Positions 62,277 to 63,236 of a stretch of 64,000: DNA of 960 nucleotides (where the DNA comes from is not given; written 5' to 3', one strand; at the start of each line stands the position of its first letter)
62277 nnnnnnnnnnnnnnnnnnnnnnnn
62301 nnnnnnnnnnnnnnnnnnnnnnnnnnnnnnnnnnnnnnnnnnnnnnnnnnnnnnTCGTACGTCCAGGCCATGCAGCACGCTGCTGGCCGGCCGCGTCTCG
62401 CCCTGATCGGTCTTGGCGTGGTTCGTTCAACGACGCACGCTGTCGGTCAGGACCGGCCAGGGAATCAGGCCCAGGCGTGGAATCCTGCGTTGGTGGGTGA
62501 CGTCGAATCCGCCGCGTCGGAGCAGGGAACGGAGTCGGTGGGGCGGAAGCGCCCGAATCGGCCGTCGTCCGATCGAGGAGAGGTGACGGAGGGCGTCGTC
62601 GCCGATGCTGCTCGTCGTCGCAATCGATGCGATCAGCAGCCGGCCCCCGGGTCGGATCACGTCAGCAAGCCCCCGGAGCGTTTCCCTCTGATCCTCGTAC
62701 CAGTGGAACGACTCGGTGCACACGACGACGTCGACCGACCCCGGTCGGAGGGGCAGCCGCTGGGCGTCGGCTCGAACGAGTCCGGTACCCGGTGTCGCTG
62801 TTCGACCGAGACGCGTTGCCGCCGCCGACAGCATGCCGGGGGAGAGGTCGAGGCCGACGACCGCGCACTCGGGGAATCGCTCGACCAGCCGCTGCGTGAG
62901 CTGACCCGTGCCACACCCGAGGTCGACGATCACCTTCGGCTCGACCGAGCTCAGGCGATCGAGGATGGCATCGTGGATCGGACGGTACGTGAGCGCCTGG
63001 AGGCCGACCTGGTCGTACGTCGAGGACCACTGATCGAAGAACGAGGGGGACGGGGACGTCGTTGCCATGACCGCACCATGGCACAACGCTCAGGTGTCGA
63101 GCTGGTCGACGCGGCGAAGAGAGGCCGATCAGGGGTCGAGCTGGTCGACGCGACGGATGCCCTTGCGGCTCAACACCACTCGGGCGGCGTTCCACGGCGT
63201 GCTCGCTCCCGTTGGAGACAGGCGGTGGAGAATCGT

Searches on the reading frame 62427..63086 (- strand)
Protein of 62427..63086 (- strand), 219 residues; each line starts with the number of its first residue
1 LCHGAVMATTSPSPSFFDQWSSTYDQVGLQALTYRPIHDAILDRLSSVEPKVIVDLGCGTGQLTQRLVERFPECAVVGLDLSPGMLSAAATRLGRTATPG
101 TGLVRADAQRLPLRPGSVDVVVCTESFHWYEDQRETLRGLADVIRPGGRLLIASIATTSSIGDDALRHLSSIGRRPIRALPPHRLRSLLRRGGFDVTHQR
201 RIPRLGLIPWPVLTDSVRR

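Call 35: search_protein_families(library=pfam, proteins=[window:62427-63086:-], max_evalue=0.001)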
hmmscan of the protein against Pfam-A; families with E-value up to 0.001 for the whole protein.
window:62427-63086:- (219 aa): 14 families
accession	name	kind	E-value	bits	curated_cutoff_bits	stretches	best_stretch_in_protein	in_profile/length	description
PF08241.18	Methyltransf_11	-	1.1e-23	84.1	21.2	1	54-152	1-95/95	Methyltransferase domain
PF13649.12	Methyltransf_25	-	8.2e-23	81.4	27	1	53-148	1-97/97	Methyltransferase domain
PF08242.18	Methyltransf_12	-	4.7e-21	75.8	30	1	54-150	1-98/98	Methyltransferase domain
PF13847.12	Methyltransf_31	-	8.8e-18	64.8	27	1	52-157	6-114/145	Methyltransferase domain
PF13489.12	Methyltransf_23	-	1.2e-14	54.9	27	1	41-199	12-164/164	Methyltransferase domain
PF01209.24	Ubie_methyltran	-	9.5e-14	51.7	20.1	1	17-154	13-153/233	ubiE/COQ5 methyltransferase family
PF00891.24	Methyltransf_2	-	5.6e-08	32.8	22.3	1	51-155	64-167/210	O-methyltransferase domain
PF05148.21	Methyltransf_8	-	1e-07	32.5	27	1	31-173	54-177/219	Hypothetical methyltransferase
PF01728.25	FtsJ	-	3.3e-07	30.8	24.1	1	49-123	21-97/181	FtsJ-like methyltransferase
PF24675.1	NpmA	-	3.5e-07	30.2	60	1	37-152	11-136/214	16S rRNA (adenine(1408)-N(1))-methyltransferase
PF05175.20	MTS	-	2.5e-06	27.7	23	1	41-152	23-138/170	Methyltransferase small domain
PF02353.26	CMAS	-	6.8e-05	22.8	27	1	39-158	52-170/273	Mycolic acid cyclopropane synthetase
PF02390.23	Methyltransf_4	-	0.00026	20.9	24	1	51-108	3-60/173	Putative methyltransferase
PF13679.12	Methyltransf_32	-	0.00076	19.9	27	1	37-92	13-72/143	Methyltransferase domain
